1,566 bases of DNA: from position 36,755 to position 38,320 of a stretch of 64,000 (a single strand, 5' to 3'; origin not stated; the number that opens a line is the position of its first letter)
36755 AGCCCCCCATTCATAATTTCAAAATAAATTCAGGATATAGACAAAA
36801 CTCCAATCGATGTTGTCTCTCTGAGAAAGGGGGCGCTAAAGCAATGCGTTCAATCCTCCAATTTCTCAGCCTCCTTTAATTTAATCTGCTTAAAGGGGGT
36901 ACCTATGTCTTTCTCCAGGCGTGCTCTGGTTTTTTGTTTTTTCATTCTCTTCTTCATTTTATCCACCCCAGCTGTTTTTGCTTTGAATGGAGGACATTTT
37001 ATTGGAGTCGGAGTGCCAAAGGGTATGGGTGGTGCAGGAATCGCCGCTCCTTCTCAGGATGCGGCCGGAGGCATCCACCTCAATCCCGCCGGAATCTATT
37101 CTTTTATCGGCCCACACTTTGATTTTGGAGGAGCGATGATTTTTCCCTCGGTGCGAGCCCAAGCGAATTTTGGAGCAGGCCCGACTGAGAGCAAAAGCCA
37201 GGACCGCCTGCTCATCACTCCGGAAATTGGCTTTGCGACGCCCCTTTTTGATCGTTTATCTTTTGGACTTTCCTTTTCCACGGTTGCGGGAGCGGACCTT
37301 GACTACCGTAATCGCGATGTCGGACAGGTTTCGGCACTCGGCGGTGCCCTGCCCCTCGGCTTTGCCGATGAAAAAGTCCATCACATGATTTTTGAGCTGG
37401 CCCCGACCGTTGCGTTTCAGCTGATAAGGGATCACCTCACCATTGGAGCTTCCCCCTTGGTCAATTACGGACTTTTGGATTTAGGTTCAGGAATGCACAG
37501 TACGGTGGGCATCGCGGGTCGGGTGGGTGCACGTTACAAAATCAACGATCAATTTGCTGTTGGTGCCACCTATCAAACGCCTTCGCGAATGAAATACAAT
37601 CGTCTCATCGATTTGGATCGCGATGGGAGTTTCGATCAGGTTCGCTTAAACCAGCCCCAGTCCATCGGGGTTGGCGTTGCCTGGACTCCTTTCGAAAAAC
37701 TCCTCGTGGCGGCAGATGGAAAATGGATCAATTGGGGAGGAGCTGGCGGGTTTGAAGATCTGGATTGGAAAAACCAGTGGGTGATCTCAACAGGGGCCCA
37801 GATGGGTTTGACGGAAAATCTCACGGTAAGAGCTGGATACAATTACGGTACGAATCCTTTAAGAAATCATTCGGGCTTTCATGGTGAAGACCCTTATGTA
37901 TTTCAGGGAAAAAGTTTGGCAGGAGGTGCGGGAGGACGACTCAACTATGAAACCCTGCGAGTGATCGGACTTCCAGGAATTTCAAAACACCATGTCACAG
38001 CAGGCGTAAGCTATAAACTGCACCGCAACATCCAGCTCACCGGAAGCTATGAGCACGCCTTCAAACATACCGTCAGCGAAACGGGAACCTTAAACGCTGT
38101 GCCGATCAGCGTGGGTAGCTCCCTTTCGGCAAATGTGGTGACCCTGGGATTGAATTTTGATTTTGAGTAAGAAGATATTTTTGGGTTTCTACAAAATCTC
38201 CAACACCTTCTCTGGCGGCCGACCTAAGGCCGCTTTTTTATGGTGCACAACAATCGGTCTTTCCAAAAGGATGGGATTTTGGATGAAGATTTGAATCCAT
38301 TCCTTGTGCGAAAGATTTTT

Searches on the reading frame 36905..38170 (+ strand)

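Call 35: search_protein_families(library=pfam, proteins=[window:36905-38170:+], max_evalue=0.001)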
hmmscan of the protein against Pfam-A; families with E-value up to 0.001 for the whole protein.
window:36905-38170:+ (421 aa): 3 families
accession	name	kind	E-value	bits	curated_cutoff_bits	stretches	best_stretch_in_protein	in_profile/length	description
PF03349.22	Toluene_X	-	1.3e-20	73.7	29.7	2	203-321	203-346/421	Outer membrane protein transport protein (OMPP1/FadL/TodX)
PF13505.12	OMP_b-brl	-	7.2e-08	33.2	28.7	0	83-260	58-173/175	Outer membrane protein beta-barrel domain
PF10677.15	DUF2490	-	6.3e-06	26.5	29.8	0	289-321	34-65/186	Protein of unknown function (DUF2490)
